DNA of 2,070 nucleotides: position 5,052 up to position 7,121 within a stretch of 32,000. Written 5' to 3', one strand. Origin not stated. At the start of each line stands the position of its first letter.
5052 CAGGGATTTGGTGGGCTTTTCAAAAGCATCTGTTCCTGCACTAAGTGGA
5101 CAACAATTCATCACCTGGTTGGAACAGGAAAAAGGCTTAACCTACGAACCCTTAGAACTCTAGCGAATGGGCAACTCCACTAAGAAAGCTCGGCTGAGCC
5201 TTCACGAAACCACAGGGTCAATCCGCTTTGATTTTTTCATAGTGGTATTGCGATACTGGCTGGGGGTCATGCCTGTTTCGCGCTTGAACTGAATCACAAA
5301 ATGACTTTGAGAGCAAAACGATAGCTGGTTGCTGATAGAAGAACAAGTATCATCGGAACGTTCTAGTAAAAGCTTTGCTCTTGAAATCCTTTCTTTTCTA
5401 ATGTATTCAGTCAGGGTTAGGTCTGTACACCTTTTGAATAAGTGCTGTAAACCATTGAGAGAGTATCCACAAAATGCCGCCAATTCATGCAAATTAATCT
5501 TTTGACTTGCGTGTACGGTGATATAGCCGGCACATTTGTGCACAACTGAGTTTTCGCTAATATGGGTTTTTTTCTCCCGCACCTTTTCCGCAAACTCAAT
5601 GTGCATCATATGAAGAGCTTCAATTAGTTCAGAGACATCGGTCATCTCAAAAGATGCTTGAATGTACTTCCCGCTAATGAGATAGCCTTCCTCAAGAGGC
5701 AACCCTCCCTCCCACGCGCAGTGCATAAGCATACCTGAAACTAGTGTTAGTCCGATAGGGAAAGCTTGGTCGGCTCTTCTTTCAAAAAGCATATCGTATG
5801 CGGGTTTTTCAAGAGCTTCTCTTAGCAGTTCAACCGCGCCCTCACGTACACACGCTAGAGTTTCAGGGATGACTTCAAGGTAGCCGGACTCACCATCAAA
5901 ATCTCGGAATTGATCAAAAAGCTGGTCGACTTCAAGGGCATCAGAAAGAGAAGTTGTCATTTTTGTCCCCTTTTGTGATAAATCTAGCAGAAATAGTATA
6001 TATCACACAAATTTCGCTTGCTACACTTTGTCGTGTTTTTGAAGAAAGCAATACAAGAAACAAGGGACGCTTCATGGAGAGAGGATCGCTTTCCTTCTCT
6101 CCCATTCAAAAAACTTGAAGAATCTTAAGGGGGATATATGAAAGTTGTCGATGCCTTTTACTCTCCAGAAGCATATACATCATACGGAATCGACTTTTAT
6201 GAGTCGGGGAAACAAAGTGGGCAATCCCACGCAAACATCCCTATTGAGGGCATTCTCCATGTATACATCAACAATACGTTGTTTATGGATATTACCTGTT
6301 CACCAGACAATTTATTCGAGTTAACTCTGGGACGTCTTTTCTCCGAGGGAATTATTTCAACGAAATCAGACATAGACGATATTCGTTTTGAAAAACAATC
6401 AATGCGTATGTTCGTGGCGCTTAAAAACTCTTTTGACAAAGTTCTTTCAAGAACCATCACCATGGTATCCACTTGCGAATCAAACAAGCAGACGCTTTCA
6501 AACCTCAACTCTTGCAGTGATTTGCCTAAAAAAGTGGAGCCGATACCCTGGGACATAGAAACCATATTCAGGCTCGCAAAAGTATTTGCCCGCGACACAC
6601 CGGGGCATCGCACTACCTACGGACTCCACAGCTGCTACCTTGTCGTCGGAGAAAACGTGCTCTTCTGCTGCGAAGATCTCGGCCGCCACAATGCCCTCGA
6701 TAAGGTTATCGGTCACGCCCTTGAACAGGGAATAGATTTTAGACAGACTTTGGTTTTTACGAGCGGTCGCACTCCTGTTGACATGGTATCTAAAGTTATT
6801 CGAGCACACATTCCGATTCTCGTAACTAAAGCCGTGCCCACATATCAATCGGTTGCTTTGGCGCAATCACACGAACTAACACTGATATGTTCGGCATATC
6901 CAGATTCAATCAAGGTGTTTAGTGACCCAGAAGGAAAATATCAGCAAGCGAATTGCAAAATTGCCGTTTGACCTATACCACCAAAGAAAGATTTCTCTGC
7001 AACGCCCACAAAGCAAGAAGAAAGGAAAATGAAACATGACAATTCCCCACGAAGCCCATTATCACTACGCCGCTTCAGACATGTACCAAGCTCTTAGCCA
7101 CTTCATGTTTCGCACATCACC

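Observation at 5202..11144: Orphan Tat-exported molybdopterin oxidoreductase operon with its own AraC regulator, FdhD and TorD-like chaperone but no membrane-anchor subunit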

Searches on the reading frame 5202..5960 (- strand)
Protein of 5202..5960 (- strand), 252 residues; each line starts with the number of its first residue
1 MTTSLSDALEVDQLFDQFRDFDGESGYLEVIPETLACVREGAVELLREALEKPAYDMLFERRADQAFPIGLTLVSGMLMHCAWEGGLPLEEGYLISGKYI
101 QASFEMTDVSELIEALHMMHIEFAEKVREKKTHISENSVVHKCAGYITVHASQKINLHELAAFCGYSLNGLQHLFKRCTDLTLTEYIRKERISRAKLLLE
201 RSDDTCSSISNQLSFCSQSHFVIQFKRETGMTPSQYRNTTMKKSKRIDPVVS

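Call 5: search_protein_families(library=pfam, proteins=[window:5202-5960:-], max_evalue=0.01)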
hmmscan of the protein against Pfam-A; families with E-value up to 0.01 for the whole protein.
window:5202-5960:- (252 aa): 2 families
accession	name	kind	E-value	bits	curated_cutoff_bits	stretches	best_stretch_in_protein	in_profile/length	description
PF12833.13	HTH_18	-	8.5e-19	68.1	33.6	1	160-238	1-79/80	Helix-turn-helix domain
PF00165.29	HTH_AraC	-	2.7e-15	56.5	26.6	2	208-238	13-42/42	Bacterial regulatory helix-turn-helix proteins, AraC family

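Call 6: search_protein_families(library=ncbifam, proteins=[window:5202-5960:-], max_evalue=0.01)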
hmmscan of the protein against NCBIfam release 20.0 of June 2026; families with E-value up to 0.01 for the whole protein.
window:5202-5960:- (252 aa): 30 families (the best 25 are shown)
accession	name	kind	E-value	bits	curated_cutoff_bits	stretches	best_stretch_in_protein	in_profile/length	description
TIGR04094.1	adjacent_YSIRK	equivalog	2e-23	83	200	1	82-237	230-383/383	YSIRK-targeted surface antigen transcriptional regulator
NF047455.1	TF_Staph_AryK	equivalog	3.1e-17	62.1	850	1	110-245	129-264/759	transcriptional regulator AryK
NF007860.0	PRK10572.1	equivalog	2.7e-16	59.3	208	1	114-244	160-289/292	arabinose operon transcriptional regulator AraC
NF047788.1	TransRegPocR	equivalog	2.8e-16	59.7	500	1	124-244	175-295/296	transcriptional regulator PocR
NF007584.0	PRK10219.1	equivalog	1e-15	58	174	1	135-239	2-106/107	superoxide response transcriptional regulator SoxS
NF012228.1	RobA_TF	equivalog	4.9e-14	52.5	380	1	139-249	4-114/286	MDR efflux pump AcrAB transcriptional activator RobA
NF049932.1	TranspRegBtr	equivalog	8.1e-14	51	900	1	124-242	154-268/531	bacillibactin transport transcriptional regulator Btr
NF010025.2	PRK13500.1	equivalog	9e-14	51.7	525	1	107-242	145-280/282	HTH-type transcriptional activator RhaR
NF010026.0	PRK13501.1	equivalog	1.8e-13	50.3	363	1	158-243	193-281/290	HTH-type transcriptional activator RhaR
NF007693.0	PRK10371.1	equivalog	2.5e-13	49.9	253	1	125-245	183-305/309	transcriptional regulator MelR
NF010027.0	PRK13502.1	equivalog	4.6e-13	49.3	384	1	146-240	181-278/282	HTH-type transcriptional activator RhaR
NF011701.0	PRK15121.1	equivalog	7.8e-13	48.6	426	1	139-249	6-116/289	MDR efflux pump AcrAB transcriptional activator RobA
NF006902.0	PRK09393.1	equivalog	1.8e-12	47.1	425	1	129-242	211-324/327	transcriptional regulator FtrA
NF033869.1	viru_reg_Rsp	equivalog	1.5e-11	43.5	400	1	136-242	145-251/701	AraC family transcriptional regulator Rsp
NF012144.2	ramA_TF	equivalog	7.3e-11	42.5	180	1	138-239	5-106/108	RamA family antibiotic efflux transcriptional regulator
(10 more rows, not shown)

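Call 46: find_homologous_proteins(query=window:5202-5957:-, max_evalue=0.00001)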
Query window:5202-5957:- (251 aa): 11 proteins with E <= 0.00001 among 1124 candidates.
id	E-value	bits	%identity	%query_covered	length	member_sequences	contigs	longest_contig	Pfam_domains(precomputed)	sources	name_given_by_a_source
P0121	1.3e-163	560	100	100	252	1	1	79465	PF12833.14,PF00165.30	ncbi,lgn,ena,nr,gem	ncbi:MAG: AraC family transcriptional regulator [Eggerthellaceae bacterium]|nr:AraC family transcrip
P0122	2.9e-138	477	88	96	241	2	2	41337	PF12833.14,PF00165.30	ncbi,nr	ncbi:MAG: AraC family transcriptional regulator [Eggerthellaceae bacterium]|nr:AraC family transcrip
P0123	1.7e-61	226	56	75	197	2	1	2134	PF12833.14,PF00165.30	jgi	jgi:AraC-like DNA-binding protein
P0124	1.8e-45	174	43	82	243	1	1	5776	PF12833.14,PF00165.30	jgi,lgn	jgi:AraC-like DNA-binding protein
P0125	2.2e-28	118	38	82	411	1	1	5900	PF12833.14,PF00165.30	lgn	-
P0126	2.9e-18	84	38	63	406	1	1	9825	PF12833.14,PF00165.30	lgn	-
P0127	4.3e-15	74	31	67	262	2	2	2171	PF12833.14,PF00165.30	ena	-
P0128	4.1e-14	71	31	79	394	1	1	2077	PF12833.14,PF00165.30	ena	-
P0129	2.6e-10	58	37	41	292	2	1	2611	PF12833.14,PF00165.30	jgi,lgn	jgi:AraC family transcriptional regulator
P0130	3.8e-7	48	29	51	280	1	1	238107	PF12833.14,PF00165.30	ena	-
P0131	2.6e-6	45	38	41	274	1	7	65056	PF12833.14,PF00165.30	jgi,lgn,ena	-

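Call 47: find_encoding_contigs(protein=P0124, flank=6000, max_places=2)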
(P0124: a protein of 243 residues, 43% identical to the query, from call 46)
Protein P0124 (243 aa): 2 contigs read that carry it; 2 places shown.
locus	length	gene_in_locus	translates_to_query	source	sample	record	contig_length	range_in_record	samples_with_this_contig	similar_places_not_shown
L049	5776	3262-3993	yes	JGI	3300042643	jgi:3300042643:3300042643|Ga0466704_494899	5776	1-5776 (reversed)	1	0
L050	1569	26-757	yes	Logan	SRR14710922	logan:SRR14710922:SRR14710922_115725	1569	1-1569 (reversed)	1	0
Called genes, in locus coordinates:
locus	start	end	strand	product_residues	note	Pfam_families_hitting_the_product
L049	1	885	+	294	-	?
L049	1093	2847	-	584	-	PF00890:FAD_binding_2, PF01266:DAO (weak), PF07992:Pyr_redox_2 (weak), PF12831:FAD_oxidored (weak)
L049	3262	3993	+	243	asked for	PF12833:HTH_18, PF00165:HTH_AraC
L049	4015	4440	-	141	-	PF01850:PIN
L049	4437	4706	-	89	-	PF02604:PhdYeFM_antitox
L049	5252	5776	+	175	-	?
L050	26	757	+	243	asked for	PF12833:HTH_18, PF00165:HTH_AraC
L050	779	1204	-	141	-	PF01850:PIN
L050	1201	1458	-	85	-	PF02604:PhdYeFM_antitox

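Call 48: find_encoding_contigs(protein=P0125, flank=6000, max_places=2)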
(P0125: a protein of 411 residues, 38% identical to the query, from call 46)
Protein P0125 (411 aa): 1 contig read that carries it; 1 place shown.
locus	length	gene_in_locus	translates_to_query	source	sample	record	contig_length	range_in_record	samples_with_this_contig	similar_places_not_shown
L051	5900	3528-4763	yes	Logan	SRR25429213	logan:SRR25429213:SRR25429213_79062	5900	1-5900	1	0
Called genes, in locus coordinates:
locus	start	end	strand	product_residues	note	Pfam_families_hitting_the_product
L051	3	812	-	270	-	?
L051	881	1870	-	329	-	PF02653:BPD_transp_2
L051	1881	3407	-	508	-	PF00005:ABC_tran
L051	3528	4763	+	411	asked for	PF00165:HTH_AraC (weak), PF12833:HTH_18, PF00165:HTH_AraC (weak)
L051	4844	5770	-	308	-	-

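Call 58: predict_structure(alignment_id=A3)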
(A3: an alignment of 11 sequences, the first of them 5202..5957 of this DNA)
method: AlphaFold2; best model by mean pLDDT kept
length: 251 residues; sequences in the alignment: 11
mean_pLDDT: 83.4   pTM: 0.53
mean pLDDT of the five models: 83.4, 83.0, 81.2, 80.5, 79.6
residues with pLDDT >= 90: 121; 70-90: 83; 50-70: 33; < 50: 14
segments of 3 or more residues with pLDDT < 50: 1-8, 24-27
pLDDT, mean of each block of 10 residues (from residue 1): 41 63 54 86 90 80 72 87 86 92 86 92 90 76 94 93 86 91 96 95 94 95 97 93 61 51
secondary structure, 60 per line:
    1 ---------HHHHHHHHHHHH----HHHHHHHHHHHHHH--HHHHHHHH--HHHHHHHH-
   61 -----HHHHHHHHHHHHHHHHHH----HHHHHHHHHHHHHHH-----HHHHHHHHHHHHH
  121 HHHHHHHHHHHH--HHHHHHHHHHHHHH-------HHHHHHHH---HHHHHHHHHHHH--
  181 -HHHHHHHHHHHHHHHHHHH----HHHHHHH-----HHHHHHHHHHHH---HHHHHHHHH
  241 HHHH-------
elements in order: H10-21 H26-39 H42-49 H52-59 H66-83 H88-102 H108-132 H135-148 H156-163 H167-178 H182-200 H205-211 H217-228 H232-244

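Call 61: fold_search(model_id=the predicted structure, library=pdb)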
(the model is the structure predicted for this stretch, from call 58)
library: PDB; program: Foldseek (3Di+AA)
matches with E <= 10: 122; with E <= 0.001: 13
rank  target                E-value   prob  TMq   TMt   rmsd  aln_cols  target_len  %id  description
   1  3oio                  1.5e-04  1.00  0.40  0.89   1.1       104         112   20  Crystal structure of transcriptional regulator (AraC-type DNA-binding domain-containing proteins) from Chromobacterium v (released 2010-09-08)
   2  3w6v_A                1.8e-04  1.00  0.41  0.89   1.5       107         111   20  Crystal structure of the DNA-binding domain of AdpA, the global transcriptional factor, in complex with a target DNA (released 2013-09-18)
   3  6swi                  2.7e-04  1.00  0.39  0.79   1.3       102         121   27  The C-terminal domain of AraT, a response regulator from Geobacillus stearothermophilus (released 2020-10-14)
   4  3lsg_C                2.8e-04  1.00  0.37  0.85   1.6        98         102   26  The crystal structure of the C-terminal domain of the two-component response regulator yesN from Fusobacterium nucleat (released 2010-02-23)
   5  3lsg_A                3.8e-04  1.00  0.37  0.87   1.3        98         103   26  The crystal structure of the C-terminal domain of the two-component response regulator yesN from Fusobacterium nucleat (released 2010-02-23)
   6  9ca5_B                3.8e-04  1.00  0.36  0.37  17.1       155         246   19  Rns pocket mutant - H20A (released 2025-06-25)
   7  3mn2_A                4.6e-04  1.00  0.38  0.84   1.7       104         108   21  The crystal structure of a probable AraC family transcriptional regulator from Rhodopseudomonas palustris CGA009 (released 2010-05-12)
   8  9gfp_A                5.2e-04  1.00  0.38  0.37  19.4       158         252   22  The crystal structure of CsvR from Escherichia coli (released 2025-08-20)
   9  9gfp_B                5.5e-04  1.00  0.37  0.38  19.6       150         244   25  The crystal structure of CsvR from Escherichia coli (released 2025-08-20)
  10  7r3w_B                6.2e-04  1.00  0.41  0.37   9.3       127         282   19  Crystal structure of the albicidin resistance protein STM3175 from Salmonella typhimurium (released 2022-09-28)
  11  1xs9_A                7.7e-04  1.00  0.39  0.73   2.2       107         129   25  A MODEL OF THE TERNARY COMPLEX FORMED BETWEEN MARA, THE ALPHA-CTD OF RNA POLYMERASE AND DNA (released 2004-10-26)
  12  1bl0_A                8.8e-04  1.00  0.38  0.77   7.2       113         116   26  MULTIPLE ANTIBIOTIC RESISTANCE PROTEIN (MARA)/DNA COMPLEX (released 1998-09-02)
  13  8vst_A                8.8e-04  1.00  0.37  0.37  18.7       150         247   21  Rns mutant H20A/R75A (released 2025-07-23)
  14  7w5w_J                1.3e-03  1.00  0.39  0.86   1.9       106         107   31  Cryo-EM structure of SoxS-dependent transcription activation complex with micF promoter DNA (released 2022-10-26)
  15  2k9s_MODEL_1_A        1.4e-03  1.00  0.37  0.80   2.2       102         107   27  Solution structure of dna binding domain of E. coli arac (released 2008-11-25)
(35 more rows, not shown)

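Call 69: find_encoding_contigs(protein=P0121, flank=10000, max_places=4)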
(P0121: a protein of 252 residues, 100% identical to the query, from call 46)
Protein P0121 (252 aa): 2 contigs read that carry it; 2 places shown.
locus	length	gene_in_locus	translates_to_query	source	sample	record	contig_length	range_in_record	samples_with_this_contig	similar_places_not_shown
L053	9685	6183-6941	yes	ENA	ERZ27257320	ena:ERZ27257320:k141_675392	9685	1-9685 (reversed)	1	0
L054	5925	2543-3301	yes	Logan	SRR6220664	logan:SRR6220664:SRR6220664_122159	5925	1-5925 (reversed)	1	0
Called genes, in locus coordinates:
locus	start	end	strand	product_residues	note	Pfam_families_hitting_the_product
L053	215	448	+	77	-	PF02604:PhdYeFM_antitox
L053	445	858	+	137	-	PF01850:PIN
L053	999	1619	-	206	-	PF13237:Fer4_10 (weak), PF13247:Fer4_11, PF12838:Fer4_7 (weak), PF00037:Fer4, PF12797:Fer4_2 (weak), PF12837:Fer4_6 (weak), PF13237:Fer4_10 (weak), PF13247:Fer4_11 (weak), +2 more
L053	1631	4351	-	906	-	PF04879:Molybdop_Fe4S4, PF00384:Molybdopterin, PF01568:Molydop_binding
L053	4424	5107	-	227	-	PF02613:Nitrate_red_del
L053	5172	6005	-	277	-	PF02634:FdhD-NarQ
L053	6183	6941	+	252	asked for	PF12833:HTH_18, PF00165:HTH_AraC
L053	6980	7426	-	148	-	PF01850:PIN (weak), PF13470:PIN_3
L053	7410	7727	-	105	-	PF04221:RelB (weak)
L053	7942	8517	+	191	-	PF04542:Sigma70_r2, PF07638:Sigma70_ECF (weak), PF08281:Sigma70_r4_2, PF04545:Sigma70_r4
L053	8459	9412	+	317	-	-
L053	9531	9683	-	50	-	?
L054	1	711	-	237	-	?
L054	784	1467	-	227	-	PF02613:Nitrate_red_del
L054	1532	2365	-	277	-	PF02634:FdhD-NarQ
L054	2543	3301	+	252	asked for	PF12833:HTH_18, PF00165:HTH_AraC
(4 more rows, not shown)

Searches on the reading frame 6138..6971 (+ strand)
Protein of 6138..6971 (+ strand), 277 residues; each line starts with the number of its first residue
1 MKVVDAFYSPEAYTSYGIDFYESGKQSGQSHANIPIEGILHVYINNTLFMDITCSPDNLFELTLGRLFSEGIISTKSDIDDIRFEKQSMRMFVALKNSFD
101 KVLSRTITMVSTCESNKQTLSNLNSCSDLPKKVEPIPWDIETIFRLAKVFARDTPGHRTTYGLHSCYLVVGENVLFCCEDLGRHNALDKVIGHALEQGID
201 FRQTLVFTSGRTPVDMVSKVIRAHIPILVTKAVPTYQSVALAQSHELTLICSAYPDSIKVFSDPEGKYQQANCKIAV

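Call 5: search_protein_families(library=pfam, proteins=[window:6138-6971:+], max_evalue=0.01)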
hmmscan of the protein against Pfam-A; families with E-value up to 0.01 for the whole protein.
window:6138-6971:+ (277 aa): 1 family
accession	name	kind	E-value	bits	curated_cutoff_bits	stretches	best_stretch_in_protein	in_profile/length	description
PF02634.21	FdhD-NarQ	-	2.6e-53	181.6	27.2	1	37-265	3-234/237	FdhD/NarQ family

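Call 6: search_protein_families(library=ncbifam, proteins=[window:6138-6971:+], max_evalue=0.01)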
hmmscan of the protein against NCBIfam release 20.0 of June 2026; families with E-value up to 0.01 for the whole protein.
window:6138-6971:+ (277 aa): 2 families
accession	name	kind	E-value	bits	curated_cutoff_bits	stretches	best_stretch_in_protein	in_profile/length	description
TIGR00129.1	fdhD_narQ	equivalog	3.4e-42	144.5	140.9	1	40-265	11-233/237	formate dehydrogenase accessory sulfurtransferase FdhD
NF001943.0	PRK00724.1-2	equivalog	4e-38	131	269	1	29-264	21-269/274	formate dehydrogenase accessory sulfurtransferase FdhD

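Call 56: search_solved_structures(query=window:6138-6968:+, max_evalue=0.001, show_alignments=2)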
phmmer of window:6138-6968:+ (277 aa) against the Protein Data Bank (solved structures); distinct sequences matched with E-value up to 0.001: 2.
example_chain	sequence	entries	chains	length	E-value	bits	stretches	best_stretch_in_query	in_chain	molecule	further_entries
2pw9_A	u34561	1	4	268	2.3e-17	66.3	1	24-266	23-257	Putative formate dehydrogenase accessory protein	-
4pde_A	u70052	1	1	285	1.8e-11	46.9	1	45-265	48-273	Protein FdhD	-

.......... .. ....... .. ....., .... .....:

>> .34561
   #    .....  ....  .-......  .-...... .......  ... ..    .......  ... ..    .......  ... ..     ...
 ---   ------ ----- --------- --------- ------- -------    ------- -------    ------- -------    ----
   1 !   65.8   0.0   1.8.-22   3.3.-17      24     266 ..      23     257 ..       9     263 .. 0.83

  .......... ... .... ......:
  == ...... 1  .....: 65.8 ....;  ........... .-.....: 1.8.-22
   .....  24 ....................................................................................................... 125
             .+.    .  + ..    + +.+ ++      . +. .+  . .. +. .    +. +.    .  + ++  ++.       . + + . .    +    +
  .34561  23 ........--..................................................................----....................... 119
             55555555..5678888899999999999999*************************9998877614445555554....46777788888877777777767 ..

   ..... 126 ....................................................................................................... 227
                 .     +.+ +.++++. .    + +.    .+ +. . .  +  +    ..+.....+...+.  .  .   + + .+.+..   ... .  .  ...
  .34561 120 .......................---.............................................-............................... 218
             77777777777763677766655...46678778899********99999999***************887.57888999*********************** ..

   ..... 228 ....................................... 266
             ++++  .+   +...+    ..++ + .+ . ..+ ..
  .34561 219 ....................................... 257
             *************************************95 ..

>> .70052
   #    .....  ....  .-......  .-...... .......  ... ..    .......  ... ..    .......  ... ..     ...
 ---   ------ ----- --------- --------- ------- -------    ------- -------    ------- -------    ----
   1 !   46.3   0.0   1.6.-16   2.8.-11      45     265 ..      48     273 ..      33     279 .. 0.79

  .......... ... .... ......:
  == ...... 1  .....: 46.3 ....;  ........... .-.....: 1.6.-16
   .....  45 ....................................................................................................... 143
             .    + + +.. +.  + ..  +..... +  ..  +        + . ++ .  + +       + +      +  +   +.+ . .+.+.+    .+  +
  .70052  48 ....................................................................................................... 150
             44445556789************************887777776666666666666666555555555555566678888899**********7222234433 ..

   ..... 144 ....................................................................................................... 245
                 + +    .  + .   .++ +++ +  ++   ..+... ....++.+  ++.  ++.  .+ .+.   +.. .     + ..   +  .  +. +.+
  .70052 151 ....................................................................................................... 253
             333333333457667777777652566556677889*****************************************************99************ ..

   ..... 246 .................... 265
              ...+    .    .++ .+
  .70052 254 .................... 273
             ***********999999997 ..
